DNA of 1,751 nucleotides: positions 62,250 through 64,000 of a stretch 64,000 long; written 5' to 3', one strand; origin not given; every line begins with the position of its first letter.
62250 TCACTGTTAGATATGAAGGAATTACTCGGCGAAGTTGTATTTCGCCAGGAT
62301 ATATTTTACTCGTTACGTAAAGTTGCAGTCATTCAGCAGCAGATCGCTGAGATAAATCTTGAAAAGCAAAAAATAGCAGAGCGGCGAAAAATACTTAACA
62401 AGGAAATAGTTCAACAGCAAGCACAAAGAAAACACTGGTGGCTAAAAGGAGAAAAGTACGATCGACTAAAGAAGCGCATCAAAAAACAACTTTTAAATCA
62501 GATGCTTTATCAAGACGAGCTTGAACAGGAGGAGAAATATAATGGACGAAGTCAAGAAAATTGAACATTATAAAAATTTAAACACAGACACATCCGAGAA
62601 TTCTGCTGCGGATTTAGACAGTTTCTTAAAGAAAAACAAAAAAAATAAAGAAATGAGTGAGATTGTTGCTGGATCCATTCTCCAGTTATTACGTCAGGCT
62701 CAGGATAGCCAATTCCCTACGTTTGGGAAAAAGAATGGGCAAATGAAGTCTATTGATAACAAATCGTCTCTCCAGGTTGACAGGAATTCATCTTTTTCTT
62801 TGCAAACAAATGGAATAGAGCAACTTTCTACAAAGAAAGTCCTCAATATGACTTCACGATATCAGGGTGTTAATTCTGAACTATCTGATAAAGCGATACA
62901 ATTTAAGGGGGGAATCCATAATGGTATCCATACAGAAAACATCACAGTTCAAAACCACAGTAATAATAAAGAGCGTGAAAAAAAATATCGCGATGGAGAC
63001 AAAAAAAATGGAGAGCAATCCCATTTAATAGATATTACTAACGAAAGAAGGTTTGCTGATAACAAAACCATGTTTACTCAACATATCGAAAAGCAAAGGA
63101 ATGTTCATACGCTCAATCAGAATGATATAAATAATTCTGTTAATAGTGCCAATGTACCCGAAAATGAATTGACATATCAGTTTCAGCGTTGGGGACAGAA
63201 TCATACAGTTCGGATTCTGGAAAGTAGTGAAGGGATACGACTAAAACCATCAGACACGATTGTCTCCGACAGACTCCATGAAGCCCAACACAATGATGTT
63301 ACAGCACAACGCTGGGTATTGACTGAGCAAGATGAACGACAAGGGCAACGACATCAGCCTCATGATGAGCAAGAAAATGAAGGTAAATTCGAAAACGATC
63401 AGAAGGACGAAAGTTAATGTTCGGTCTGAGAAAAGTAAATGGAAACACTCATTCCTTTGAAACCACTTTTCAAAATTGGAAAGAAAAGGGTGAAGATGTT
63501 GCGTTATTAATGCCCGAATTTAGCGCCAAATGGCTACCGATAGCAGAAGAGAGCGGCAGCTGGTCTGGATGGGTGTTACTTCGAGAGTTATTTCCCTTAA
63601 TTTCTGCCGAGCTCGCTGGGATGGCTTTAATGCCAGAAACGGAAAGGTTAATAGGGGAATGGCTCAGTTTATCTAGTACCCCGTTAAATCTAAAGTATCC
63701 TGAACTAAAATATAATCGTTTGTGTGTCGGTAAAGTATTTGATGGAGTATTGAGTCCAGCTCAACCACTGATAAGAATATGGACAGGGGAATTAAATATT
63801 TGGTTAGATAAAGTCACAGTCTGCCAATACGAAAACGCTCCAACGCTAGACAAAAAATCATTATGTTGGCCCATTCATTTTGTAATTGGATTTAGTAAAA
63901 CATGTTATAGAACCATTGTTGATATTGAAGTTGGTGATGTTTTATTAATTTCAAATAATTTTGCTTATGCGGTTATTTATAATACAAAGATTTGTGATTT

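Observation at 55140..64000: ETT2-type T3SS genes appear intact in this window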

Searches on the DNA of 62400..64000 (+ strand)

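Call 11: search_dna_similar(query=window:62400-64000:+, collection=ecoli_genomes, mode=near, max_rows=60, rows=spread)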
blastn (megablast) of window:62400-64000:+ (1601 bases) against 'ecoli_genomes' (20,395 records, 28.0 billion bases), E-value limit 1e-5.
Records with a match: 3213; places in all: 3218; records where one place covers at least 80% of the query: 1264.
Genomes with a match: 3213 of 5426; with a place that covers at least 80% of the query: 1264. Places per genome that has any: lowest 1, median 1, highest 2. On chromosomes: 3218 places; on plasmids: 0.
Best place of each record, by identity: >=99% 164; 95-99% 395; 90-95% 2654.
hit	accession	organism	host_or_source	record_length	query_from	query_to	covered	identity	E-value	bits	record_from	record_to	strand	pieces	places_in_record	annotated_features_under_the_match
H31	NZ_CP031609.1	Escherichia coli strain N3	Homo sapiens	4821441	1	1601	100%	99.9%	0e+0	2952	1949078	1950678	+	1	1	YscQ/HrcQ family type III secretion apparatus protein | SpaN/EivJ family type III secretion system needle length determinant | type III secretion system needle length determinant, SpaN/EivJ family | type III secretion protein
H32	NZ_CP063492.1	Escherichia coli strain EF5-18-41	Gallus gallus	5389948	1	1601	100%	99.3%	0e+0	2896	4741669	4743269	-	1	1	YscQ/HrcQ family type III secretion apparatus protein | SpaN/EivJ family type III secretion system needle length determinant | type III secretion system needle length determinant, SpaN/EivJ family | type III secretion protein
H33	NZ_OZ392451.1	Escherichia coli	Homo sapiens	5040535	1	1601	100%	99.3%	0e+0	2896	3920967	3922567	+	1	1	YscQ/HrcQ family type III secretion apparatus protein | SpaN/EivJ family type III secretion system needle length determinant (x2) | type III secretion protein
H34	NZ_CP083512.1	Escherichia coli strain elppa4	Homo sapiens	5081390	1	1601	100%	98.9%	0e+0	2863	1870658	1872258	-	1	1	YscQ/HrcQ family type III secretion apparatus protein | type III secretion system needle length determinant, SpaN/EivJ family | type III secretion protein | hypothetical protein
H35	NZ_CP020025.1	Escherichia coli strain WB61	Rupornis magnirostris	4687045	1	1599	100%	98.4%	0e+0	2815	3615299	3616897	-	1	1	YscQ/HrcQ family type III secretion apparatus protein | type III secretion system needle length determinant, SpaN/EivJ family | type III secretion protein (x2)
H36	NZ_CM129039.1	Escherichia coli strain 500111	Homo sapiens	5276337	1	1595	100%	98.3%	0e+0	2796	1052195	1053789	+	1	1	YscQ/HrcQ family type III secretion apparatus protein | SpaN/EivJ family type III secretion system needle length determinant | type III secretion system needle length determinant, SpaN/EivJ family | hypothetical protein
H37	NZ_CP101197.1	Escherichia coli strain EC21Z-151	Homo sapiens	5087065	1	1601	100%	96.1%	0e+0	2608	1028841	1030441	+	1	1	YscQ/HrcQ family type III secretion apparatus protein | SpaN/EivJ family type III secretion system needle length determinant | type III secretion system needle length determinant, SpaN/EivJ family | hypothetical protein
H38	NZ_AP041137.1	Escherichia coli strain WR14-2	Homo sapiens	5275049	1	1601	100%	96.1%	0e+0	2608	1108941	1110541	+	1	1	YscQ/HrcQ family type III secretion apparatus protein | SpaN/EivJ family type III secretion system needle length determinant (x2) | hypothetical protein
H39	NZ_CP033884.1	Escherichia coli strain 50579417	Homo sapiens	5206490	1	1601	100%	95.9%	0e+0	2597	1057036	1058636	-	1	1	YscQ/HrcQ family type III secretion apparatus protein | SpaN/EivJ family type III secretion system needle length determinant | type III secretion system needle length determinant, SpaN/EivJ family | hypothetical protein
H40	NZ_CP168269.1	Escherichia coli strain IH5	Homo sapiens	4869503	1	1601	100%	95.9%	0e+0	2597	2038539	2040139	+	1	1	YscQ/HrcQ family type III secretion apparatus protein | type III secretion system needle length determinant, SpaN/EivJ family | type III secretion protein | hypothetical protein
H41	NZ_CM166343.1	Escherichia coli strain CH10268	Homo sapiens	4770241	1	1601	100%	95.9%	0e+0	2591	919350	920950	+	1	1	YscQ/HrcQ family type III secretion apparatus protein | SpaN/EivJ family type III secretion system needle length determinant (x2) | hypothetical protein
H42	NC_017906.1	Escherichia coli Xuzhou21 strain Xuzhou21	-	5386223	1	1601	100%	94.1%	0e+0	2429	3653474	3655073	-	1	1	YscQ/HrcQ family type III secretion apparatus protein | type III secretion system needle length determinant, SpaN/EivJ family | hypothetical protein | type III secretion protein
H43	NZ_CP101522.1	Escherichia coli O157:H7 strain MD2019EC2705C4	lettuce from ready salad pack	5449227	1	1601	100%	94.1%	0e+0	2429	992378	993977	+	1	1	YscQ/HrcQ family type III secretion apparatus protein | SpaN/EivJ family type III secretion system needle length determinant | hypothetical protein | type III secretion protein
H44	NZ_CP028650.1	Escherichia coli strain 124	cattle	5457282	1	1601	100%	94.1%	0e+0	2429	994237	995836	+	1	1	YscQ/HrcQ family type III secretion apparatus protein | SpaN/EivJ family type III secretion system needle length determinant | hypothetical protein | type III secretion protein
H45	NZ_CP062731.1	Escherichia coli O157:H7 strain Z1768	Bovine Faeces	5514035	1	1601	100%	94.1%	0e+0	2429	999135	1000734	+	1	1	YscQ/HrcQ family type III secretion apparatus protein | SpaN/EivJ family type III secretion system needle length determinant | hypothetical protein | type III secretion protein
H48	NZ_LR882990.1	Escherichia coli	-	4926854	1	1601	100%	92.8%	0e+0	2320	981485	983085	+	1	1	YscQ/HrcQ family type III secretion apparatus protein | SpaN/EivJ family type III secretion system needle length determinant | type III secretion protein (x2)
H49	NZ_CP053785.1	Escherichia coli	Bird of prey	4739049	1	1601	100%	92.4%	0e+0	2278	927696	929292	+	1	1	YscQ/HrcQ family type III secretion apparatus protein | SpaN/EivJ family type III secretion system needle length determinant | type III secretion protein (x2)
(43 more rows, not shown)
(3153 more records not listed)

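Call 12: get_annotated_region(hit=H48, flank=1500)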
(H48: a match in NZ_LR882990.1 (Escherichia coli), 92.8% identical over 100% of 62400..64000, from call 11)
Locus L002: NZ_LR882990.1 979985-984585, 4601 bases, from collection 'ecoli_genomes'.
description: Escherichia coli isolate L7_E1373_ETEC chromosome 1, complete sequence
organism: Escherichia coli (NCBI taxid 562)
replicon: chromosome; assembly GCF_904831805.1
host: -; source: -; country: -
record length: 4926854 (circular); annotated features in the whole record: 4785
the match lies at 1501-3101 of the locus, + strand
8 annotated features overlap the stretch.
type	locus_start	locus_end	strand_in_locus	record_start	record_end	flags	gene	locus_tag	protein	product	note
CDS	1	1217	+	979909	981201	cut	sctN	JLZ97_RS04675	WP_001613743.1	type III secretion system ATPase SctN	-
CDS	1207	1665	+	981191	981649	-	-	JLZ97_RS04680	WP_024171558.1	type III secretion protein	-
CDS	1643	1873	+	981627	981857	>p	-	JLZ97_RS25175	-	type III secretion protein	incomplete; partial in the middle of a contig; missing C-terminus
CDS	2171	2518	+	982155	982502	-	-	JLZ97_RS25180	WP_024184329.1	SpaN/EivJ family type III secretion system needle length determinant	-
CDS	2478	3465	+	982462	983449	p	-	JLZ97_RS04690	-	YscQ/HrcQ family type III secretion apparatus protein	frameshifted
CDS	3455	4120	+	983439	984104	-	-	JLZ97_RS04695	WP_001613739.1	EscR/YscR/HrcR family type III secretion system export apparatus protein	-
CDS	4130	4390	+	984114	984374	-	-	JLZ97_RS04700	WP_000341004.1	EscS/YscS/HrcS family type III secretion system export apparatus protein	-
CDS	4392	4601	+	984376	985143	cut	sctT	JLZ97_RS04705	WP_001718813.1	type III secretion system export apparatus subunit SctT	-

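Call 13: get_annotated_region(hit=H49, flank=1500)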
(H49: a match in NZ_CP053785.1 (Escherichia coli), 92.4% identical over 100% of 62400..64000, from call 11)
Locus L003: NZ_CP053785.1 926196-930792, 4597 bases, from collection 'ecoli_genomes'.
description: Escherichia coli isolate 2-101 chromosome, complete genome
organism: Escherichia coli (NCBI taxid 562)
replicon: chromosome; assembly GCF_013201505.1
host: Bird of prey; source: Bird of prey; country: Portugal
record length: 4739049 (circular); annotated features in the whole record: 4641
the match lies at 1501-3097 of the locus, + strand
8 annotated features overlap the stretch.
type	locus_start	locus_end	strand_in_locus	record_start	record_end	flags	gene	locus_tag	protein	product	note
CDS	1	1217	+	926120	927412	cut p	sctN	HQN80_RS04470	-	type III secretion system ATPase SctN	internal stop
CDS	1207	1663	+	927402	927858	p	-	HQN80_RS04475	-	type III secretion protein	frameshifted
CDS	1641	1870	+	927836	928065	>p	-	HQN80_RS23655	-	type III secretion protein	frameshifted; incomplete; partial in the middle of a contig; missing C-terminus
CDS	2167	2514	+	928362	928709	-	-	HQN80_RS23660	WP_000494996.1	SpaN/EivJ family type III secretion system needle length determinant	-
CDS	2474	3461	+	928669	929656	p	-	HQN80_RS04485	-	YscQ/HrcQ family type III secretion apparatus protein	frameshifted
CDS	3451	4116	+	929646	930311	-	-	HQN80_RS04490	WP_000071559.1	EscR/YscR/HrcR family type III secretion system export apparatus protein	-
CDS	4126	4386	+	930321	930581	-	-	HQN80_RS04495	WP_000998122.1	EscS/YscS/HrcS family type III secretion system export apparatus protein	-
CDS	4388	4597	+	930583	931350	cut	sctT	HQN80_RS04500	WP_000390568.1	type III secretion system export apparatus subunit SctT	-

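Call 14: get_annotated_region(hit=H42, flank=1500)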
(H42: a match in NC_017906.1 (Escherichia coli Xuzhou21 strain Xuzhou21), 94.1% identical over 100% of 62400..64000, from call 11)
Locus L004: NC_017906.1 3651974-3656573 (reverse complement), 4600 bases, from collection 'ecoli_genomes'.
description: Escherichia coli Xuzhou21, complete sequence
organism: Escherichia coli Xuzhou21 strain Xuzhou21 (NCBI taxid 741093)
replicon: chromosome; assembly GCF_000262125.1
host: -; source: -; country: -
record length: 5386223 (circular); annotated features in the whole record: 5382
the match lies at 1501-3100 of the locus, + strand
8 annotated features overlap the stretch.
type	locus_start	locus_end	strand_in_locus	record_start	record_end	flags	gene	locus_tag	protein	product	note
CDS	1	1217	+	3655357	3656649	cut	sctN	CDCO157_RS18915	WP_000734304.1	type III secretion system ATPase SctN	-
CDS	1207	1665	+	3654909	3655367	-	-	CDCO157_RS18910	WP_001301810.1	type III secretion protein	-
CDS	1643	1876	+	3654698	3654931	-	-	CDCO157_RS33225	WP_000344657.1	hypothetical protein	-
CDS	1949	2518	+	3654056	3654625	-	-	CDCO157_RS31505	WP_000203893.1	type III secretion system needle length determinant, SpaN/EivJ family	-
CDS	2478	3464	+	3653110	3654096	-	-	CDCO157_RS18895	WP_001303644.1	YscQ/HrcQ family type III secretion apparatus protein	-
CDS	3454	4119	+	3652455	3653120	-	-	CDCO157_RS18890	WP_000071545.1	EscR/YscR/HrcR family type III secretion system export apparatus protein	-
CDS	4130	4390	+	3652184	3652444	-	-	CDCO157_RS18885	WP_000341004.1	EscS/YscS/HrcS family type III secretion system export apparatus protein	-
CDS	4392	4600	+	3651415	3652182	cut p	sctT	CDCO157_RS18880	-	type III secretion system export apparatus subunit SctT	internal stop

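Call 15: get_annotated_region(hit=H38, flank=1500)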
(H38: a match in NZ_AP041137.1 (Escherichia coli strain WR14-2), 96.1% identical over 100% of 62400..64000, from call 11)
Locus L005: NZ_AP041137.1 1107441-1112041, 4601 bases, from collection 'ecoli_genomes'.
description: Escherichia coli strain WR14-2 isolate Homo sapiens faeces chromosome, complete genome
organism: Escherichia coli strain WR14-2 (NCBI taxid 562)
replicon: chromosome; assembly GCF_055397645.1
host: Homo sapiens; source: Homo sapiens faeces; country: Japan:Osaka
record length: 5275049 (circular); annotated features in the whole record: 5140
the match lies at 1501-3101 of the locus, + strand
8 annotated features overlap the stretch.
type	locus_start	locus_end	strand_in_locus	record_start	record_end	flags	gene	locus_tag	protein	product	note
CDS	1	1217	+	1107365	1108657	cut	sctN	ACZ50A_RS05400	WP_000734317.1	type III secretion system ATPase SctN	-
CDS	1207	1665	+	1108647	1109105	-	-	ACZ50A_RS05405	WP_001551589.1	hypothetical protein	-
CDS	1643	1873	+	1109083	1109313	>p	-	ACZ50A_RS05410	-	SpaN/EivJ family type III secretion system needle length determinant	incomplete; partial in the middle of a contig; missing C-terminus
CDS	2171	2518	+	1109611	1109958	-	-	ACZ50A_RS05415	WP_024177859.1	SpaN/EivJ family type III secretion system needle length determinant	-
CDS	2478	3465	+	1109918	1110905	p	-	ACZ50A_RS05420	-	YscQ/HrcQ family type III secretion apparatus protein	frameshifted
CDS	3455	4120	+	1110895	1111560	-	-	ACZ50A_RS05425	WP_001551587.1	EscR/YscR/HrcR family type III secretion system export apparatus protein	-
CDS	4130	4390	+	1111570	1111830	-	-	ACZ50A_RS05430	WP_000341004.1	EscS/YscS/HrcS family type III secretion system export apparatus protein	-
CDS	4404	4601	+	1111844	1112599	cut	sctT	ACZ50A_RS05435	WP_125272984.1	type III secretion system export apparatus subunit SctT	-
